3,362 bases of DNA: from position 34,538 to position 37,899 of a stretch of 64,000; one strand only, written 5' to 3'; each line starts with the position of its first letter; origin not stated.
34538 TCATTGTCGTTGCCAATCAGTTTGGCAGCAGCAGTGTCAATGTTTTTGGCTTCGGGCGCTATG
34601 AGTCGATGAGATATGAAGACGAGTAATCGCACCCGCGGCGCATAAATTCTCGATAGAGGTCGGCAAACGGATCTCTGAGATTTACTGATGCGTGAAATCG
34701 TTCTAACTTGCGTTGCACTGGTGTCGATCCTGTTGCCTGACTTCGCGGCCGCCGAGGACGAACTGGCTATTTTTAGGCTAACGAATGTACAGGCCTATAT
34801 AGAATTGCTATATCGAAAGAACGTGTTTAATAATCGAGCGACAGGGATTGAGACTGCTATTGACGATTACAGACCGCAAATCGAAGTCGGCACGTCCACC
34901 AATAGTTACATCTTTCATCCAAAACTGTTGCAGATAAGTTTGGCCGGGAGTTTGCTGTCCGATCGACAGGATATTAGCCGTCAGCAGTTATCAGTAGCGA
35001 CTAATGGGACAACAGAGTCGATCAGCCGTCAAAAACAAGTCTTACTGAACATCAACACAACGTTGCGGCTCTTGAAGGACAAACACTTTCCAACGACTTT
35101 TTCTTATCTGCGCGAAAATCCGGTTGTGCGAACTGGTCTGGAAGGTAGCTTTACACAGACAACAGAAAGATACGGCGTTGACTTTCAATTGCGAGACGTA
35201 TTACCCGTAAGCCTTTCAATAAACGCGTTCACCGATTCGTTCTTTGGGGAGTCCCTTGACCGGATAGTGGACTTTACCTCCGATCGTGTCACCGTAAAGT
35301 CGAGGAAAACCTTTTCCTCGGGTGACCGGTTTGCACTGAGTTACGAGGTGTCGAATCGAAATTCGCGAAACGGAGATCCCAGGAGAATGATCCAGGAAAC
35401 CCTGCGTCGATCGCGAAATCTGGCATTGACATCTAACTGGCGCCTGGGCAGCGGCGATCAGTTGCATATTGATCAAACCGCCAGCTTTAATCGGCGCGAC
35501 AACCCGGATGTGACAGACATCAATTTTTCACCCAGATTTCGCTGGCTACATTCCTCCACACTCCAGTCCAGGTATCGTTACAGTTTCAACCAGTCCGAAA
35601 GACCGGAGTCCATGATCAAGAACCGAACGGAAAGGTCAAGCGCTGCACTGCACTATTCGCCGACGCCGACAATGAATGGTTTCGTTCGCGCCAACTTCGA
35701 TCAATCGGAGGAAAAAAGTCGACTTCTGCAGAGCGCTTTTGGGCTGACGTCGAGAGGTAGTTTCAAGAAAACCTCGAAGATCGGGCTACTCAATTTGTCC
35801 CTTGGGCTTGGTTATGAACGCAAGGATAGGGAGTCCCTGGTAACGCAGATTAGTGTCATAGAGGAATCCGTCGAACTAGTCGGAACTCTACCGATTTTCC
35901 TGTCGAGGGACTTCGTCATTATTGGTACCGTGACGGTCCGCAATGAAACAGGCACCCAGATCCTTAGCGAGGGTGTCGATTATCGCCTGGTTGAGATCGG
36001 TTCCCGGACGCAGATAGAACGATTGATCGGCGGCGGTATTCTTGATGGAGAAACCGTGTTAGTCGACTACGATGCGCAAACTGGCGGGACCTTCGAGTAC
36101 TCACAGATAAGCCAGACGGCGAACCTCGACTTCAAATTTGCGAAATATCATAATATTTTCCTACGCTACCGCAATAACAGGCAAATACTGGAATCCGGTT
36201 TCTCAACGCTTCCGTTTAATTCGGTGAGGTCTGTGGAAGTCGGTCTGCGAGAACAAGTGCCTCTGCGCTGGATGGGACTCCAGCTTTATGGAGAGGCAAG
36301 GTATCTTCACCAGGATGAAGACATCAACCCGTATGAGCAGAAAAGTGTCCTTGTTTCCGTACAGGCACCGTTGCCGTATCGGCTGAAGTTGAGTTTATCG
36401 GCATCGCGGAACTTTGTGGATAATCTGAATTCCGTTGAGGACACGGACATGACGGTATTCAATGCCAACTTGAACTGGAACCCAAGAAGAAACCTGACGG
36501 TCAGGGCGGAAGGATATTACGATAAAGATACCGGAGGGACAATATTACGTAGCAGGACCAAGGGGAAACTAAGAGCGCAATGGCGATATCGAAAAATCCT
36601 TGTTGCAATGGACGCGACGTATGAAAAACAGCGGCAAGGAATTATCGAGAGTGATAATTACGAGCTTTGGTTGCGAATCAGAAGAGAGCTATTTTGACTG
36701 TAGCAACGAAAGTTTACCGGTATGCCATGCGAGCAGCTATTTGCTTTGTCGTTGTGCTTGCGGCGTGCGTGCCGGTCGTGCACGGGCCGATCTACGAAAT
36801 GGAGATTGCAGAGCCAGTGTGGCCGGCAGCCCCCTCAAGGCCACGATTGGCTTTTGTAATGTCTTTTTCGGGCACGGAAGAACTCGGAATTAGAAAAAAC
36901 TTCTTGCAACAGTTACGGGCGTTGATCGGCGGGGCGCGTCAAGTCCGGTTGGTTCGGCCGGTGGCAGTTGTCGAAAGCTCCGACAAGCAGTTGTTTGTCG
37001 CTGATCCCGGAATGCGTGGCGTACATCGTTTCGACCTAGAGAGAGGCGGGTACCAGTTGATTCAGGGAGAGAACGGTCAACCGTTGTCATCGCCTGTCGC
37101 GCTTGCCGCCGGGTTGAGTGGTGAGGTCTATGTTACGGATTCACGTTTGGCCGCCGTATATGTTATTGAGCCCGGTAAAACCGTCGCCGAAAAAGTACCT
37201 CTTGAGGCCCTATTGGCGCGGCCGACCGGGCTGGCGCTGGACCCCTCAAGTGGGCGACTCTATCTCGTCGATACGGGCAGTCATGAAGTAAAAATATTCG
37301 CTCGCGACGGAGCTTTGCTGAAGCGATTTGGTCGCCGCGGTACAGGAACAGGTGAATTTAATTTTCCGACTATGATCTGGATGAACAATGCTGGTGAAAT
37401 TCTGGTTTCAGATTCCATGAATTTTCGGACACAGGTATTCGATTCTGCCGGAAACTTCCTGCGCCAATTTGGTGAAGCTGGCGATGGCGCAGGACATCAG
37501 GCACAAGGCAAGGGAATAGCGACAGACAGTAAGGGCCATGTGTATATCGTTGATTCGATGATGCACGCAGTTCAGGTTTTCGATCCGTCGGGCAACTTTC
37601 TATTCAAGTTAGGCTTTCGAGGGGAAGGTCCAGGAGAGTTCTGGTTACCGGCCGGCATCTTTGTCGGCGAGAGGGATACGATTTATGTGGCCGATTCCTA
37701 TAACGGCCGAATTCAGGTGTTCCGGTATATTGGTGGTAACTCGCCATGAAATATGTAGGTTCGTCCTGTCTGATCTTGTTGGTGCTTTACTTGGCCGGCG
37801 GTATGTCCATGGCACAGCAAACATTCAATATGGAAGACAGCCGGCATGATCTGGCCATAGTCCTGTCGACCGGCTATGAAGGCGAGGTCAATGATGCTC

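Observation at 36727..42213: Duplicated, translationally coupled gene pairs: NHL lipoprotein followed by dodecahaem cytochrome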

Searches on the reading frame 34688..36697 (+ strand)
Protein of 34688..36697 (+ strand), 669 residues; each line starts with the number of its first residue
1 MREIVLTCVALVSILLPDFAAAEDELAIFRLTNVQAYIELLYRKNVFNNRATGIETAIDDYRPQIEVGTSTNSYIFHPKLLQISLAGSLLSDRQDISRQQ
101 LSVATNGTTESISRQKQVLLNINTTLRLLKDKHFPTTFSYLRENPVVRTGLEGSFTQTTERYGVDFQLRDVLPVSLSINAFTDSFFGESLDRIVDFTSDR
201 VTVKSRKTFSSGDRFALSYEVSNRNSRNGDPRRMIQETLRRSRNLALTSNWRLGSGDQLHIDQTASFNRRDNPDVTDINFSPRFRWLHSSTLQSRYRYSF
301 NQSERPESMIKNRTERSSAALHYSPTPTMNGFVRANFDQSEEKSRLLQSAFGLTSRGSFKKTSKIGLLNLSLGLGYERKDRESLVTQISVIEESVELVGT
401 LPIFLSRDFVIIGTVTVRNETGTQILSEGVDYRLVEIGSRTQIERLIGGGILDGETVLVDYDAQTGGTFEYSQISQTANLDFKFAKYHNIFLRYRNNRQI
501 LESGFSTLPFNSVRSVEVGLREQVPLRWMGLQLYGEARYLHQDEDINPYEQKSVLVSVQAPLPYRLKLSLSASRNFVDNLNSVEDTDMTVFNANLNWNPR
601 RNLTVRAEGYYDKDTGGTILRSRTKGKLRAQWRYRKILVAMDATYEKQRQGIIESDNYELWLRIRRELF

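Call 4: search_protein_families(library=pfam, proteins=[window:34688-36697:+], max_evalue=0.01)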
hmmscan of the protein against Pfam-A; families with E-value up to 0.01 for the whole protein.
window:34688-36697:+ (669 aa): 0 families

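Call 5: search_protein_families(library=ncbifam, proteins=[window:34688-36697:+], max_evalue=0.01)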
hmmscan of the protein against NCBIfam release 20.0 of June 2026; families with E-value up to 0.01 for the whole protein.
window:34688-36697:+ (669 aa): 1 family
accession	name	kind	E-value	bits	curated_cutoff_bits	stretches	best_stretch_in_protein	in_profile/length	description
NF052337.1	tail_tube_6XGR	equivalog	0.00038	20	60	1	413-472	119-177/245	phage tail tube protein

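Call 33: search_solved_structures(query=window:34688-36697:+, max_evalue=1)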
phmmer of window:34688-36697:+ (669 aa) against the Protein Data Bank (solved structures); distinct sequences matched with E-value up to 1: 0.

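Call 57: find_homologous_proteins(query=window:34688-36697:+, max_evalue=0.00001)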
Query window:34688-36697:+ (669 aa): 70 proteins with E <= 0.00001 among 8000 candidates.
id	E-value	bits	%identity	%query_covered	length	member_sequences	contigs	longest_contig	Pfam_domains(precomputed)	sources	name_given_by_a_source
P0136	0.0e+0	1477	100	100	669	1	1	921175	-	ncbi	-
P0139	0.0e+0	1325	89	100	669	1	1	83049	-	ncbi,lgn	-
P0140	0.0e+0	1225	81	100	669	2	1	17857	-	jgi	-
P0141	0.0e+0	1192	80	100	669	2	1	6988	-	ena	-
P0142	0.0e+0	1179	79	100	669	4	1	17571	-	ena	-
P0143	0.0e+0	1174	78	100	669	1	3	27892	-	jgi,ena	-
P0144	0.0e+0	1157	77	100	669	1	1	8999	-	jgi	-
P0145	0.0e+0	1140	77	99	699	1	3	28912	-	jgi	-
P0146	0.0e+0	1097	73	100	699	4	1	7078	-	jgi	-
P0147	0.0e+0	1096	74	99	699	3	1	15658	-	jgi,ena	-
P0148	0.0e+0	1069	72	99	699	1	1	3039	-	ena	-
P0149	1.0e-276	938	62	100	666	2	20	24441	-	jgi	jgi:hypothetical protein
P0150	7.2e-269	912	59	100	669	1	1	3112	-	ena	-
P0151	2.5e-266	903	59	100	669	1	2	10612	-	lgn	-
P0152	1.3e-265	901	59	100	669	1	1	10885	-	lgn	-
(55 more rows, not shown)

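Call 66: predict_structure(alignment_id=A3)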
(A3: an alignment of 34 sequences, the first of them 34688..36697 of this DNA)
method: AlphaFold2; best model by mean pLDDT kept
length: 669 residues; sequences in the alignment: 34
mean_pLDDT: 90.5   pTM: 0.77
mean pLDDT of the five models: 90.5, 89.8, 88.5, 87.9, 86.0
residues with pLDDT >= 90: 466; 70-90: 172; 50-70: 19; < 50: 12
segments of 3 or more residues with pLDDT < 50: 15-24
pLDDT, mean of each block of 10 residues (from residue 1): 58 48 62 94 94 88 96 91 96 93 79 92 95 94 91 91 93 89 93 93 92 92 93 89 96 90 96 91 96 97 87 95 96 97 89 97 93 97 86 89 82 82 90 88 89 90 88 97 91 96 88 95 82 94 92 95 90 95 92 95 95 92 97 95 96 94 95
secondary structure, 60 per line:
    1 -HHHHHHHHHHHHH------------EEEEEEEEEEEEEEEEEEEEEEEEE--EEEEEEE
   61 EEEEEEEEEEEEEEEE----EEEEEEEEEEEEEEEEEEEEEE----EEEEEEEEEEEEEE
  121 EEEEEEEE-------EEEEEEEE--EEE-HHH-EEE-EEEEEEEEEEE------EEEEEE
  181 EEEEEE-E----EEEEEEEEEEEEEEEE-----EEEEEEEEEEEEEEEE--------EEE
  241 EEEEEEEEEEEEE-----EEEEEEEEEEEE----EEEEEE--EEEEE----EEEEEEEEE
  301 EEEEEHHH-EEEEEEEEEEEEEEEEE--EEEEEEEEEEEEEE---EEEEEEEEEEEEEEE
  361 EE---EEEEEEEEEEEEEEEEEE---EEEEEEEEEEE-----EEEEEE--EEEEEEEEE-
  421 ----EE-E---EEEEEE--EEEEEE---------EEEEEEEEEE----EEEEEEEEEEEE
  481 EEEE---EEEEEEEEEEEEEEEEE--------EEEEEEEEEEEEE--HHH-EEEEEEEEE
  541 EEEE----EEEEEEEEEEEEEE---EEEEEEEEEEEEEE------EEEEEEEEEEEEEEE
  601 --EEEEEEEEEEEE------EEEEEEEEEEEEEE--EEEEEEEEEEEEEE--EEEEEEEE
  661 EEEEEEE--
elements in order: H2-14 E27-51 E54-76 E81-102 E107-128 E136-143 E146-148 E154-156 E158-168 E175-186 E193-208 E214-229 E238-253 E259-270 E275-280 E283-287 E292-305 E310-326 E329-342 E346-362 E366-383 E387-397 E403-408 E411-419 E432-437 E440-445 E455-464 E469-484 E488-504 E513-525 E532-544 E549-562 E566-579 E586-600 E603-614 E621-634 E637-650 E653-667

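Call 68: fold_search(model_id=the predicted structure, library=pdb)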
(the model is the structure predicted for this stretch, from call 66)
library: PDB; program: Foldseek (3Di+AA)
matches with E <= 10: 782; with E <= 0.001: 265
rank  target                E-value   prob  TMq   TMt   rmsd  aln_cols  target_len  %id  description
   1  6r2q_B                8.0e-09  1.00  0.42  0.43  14.2       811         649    9  Structure of the Mtr complex (released 2020-04-22)
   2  2hdf                  1.9e-08  1.00  0.30  0.33  12.4       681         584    8  Crystal structure of the Colicin I receptor Cir from E.coli (released 2007-05-08)
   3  9c4o                  3.3e-08  1.00  0.33  0.33  16.2       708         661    9  Cryo-EM structure of PqqU with ligand PQQ (released 2024-06-19)
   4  4frt_A                8.2e-08  1.00  0.21  0.33  15.7       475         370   10  Crystal Structure of Pseudomonas aeruginosa OccK7 (OpdD) (released 2013-07-24)
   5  2hdi_A                1.9e-07  1.00  0.29  0.31  16.0       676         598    8  Crystal structure of the Colicin I receptor Cir from E.coli in complex with receptor binding domain of Colicin Ia. (released 2007-05-08)
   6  9fy9_D                2.5e-07  1.00  0.28  0.27  19.7       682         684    9  Cryo-EM structure of the type 1 chaperone-usher pilus FimD-tip complex (FimDHGFC) - Conformer 1 (released 2025-06-04)
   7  8h1r_A                2.5e-07  1.00  0.30  0.28  18.6       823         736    9  Crystal structure of LptDE-YifL complex (released 2023-10-25)
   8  6v81                  3.2e-07  1.00  0.26  0.27  19.9       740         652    7  The crystal structure of the outer-membrane transporter YncD (released 2020-05-06)
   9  3rfz_B                3.7e-07  1.00  0.29  0.26  19.8       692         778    9  Crystal structure of the FimD usher bound to its cognate FimC:FimH substrate (released 2011-06-01)
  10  7zgx_A                4.5e-07  1.00  0.30  0.23  17.9       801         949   10  S-layer Deinoxanthin Binding Complex, C1 symmetry (released 2022-07-13)
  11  9nn6_A                5.1e-07  1.00  0.32  0.34  12.7       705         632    8  E. coli Cir in Complex with the RBD of Microcin V (released 2025-09-24)
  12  3rfz_E                5.1e-07  1.00  0.29  0.26  19.7       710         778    9  Crystal structure of the FimD usher bound to its cognate FimC:FimH substrate (released 2011-06-01)
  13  9a2z_MODEL_1_A        5.3e-07  1.00  0.30  0.28  16.2       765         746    9  Model of E. coli FepA by in-cell photo-crosslinking MS and deep learning (released 2023-02-24)
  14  3efm                  5.9e-07  1.00  0.25  0.28  16.5       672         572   10  Structure of the alcaligin outer membrane recepteur FauA from Bordetella pertussis (released 2009-03-31)
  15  3qlb_A                5.9e-07  1.00  0.25  0.25  19.8       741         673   10  Enantiopyochelin outer membrane TonB-dependent transporter from Pseudomonas fluorescens bound to the ferri-enantiopyoc (released 2011-12-07)
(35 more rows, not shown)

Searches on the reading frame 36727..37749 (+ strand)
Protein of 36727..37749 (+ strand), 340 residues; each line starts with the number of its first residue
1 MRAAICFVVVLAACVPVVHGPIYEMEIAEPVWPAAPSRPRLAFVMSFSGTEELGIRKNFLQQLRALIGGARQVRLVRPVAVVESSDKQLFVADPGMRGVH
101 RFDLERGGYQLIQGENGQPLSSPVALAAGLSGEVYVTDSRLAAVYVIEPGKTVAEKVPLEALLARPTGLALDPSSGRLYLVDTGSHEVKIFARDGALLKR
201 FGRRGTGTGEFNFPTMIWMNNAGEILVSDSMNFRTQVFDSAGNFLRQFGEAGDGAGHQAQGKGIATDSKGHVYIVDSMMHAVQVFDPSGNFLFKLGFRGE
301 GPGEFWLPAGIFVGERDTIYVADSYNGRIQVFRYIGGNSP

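Call 4: search_protein_families(library=pfam, proteins=[window:36727-37749:+], max_evalue=0.01)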
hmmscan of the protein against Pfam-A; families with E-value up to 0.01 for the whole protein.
window:36727-37749:+ (340 aa): 5 families
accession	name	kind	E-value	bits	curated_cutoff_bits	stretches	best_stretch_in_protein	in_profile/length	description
PF01436.27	NHL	-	3e-29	100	20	3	305-332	1-28/28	NHL repeat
PF17170.10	DUF5128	-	9.8e-22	78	22.9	3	268-332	52-117/321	6-bladed beta-propeller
PF25021.1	TEN_NHL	-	1.1e-11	44.8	27.1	1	117-279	27-162/357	Teneurin NHL domain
PF08450.18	SGL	-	2.2e-07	31.2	26.3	0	216-292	139-217/246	SMP-30/Gluconolactonase/LRE-like region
PF06739.17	SBBP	-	0.001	19.4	20.5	0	245-275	3-29/38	Beta-propeller repeat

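Call 5: search_protein_families(library=ncbifam, proteins=[window:36727-37749:+], max_evalue=0.01)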
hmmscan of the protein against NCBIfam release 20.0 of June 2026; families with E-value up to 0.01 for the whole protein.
window:36727-37749:+ (340 aa): 4 families
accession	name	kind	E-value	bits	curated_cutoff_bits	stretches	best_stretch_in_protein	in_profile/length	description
NF035926.1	scyF_NHL_VPEP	equivalog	9.8e-40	136.8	350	2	118-255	149-290/376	scytonemin biosynthesis PEP-CTERM protein ScyF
NF047780.1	LIC12708_fam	subfamily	2e-07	30.2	150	1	175-334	66-210/391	LIC_12708 family protein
NF033206.1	ScyE_fam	subfamily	0.00038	20.1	80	0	78-193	142-250/333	ScyD/ScyE family protein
NF052280.1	7_blade_YncE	equivalog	0.0083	15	400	0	134-201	141-208/338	7-bladed beta-propeller protein YncE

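Call 32: search_solved_structures(query=window:36727-37749:+, max_evalue=0.001)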
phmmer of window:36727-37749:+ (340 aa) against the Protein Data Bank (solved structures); distinct sequences matched with E-value up to 0.001: 61 (the best 60 are shown).
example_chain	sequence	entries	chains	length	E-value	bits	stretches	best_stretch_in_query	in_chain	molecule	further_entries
7qrx_A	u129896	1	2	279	1.9e-61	211.5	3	165-326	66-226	E3 ubiquitin-protein ligase TRIM71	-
8j72_A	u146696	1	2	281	1.7e-53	185.3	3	165-326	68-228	E3 ubiquitin-protein ligase TRIM71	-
6fpt_A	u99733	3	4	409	3.5e-52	181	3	165-332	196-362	E3 ubiquitin-protein ligase TRIM71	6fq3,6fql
6d69_A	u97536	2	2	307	1.3e-50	175.9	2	175-332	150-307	NHL Repeat Region of D. melanogaster Thin | Thin, isoform D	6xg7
9jur_A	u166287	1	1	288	3.4e-49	171.2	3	165-312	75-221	E3 ubiquitin-protein ligase TRIM71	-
7qrw_A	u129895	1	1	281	4e-45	157.8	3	173-326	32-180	Isoform 4 of Tripartite motif-containing protein 3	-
7qrv_A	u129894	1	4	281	7.1e-38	133.9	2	173-326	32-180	Tripartite motif-containing protein 2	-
7b96_A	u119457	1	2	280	8e-38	133.8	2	173-326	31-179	Isoform 2 of Tripartite motif-containing protein 2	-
7b2r_A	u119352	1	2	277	9.4e-38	133.5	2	173-326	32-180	Tripartite motif-containing protein 2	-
1q7f_A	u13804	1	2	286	7e-24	87.9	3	213-336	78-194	brain tumor CG10719-PA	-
5ex7_A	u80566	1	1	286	8.2e-24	87.7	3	218-336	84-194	Brain tumor protein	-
4zlr_A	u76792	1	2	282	9.6e-24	87.5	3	218-336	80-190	Brain tumor protein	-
7nyq_A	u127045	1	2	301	3.9e-16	62.5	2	200-298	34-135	Meiotic P26, isoform C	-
3wwa_A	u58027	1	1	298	4.9e-14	55.6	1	120-329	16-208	Pizza7H protein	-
7zph_A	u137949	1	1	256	1.1e-13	54.4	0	120-190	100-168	Pizza6-TNK-RSH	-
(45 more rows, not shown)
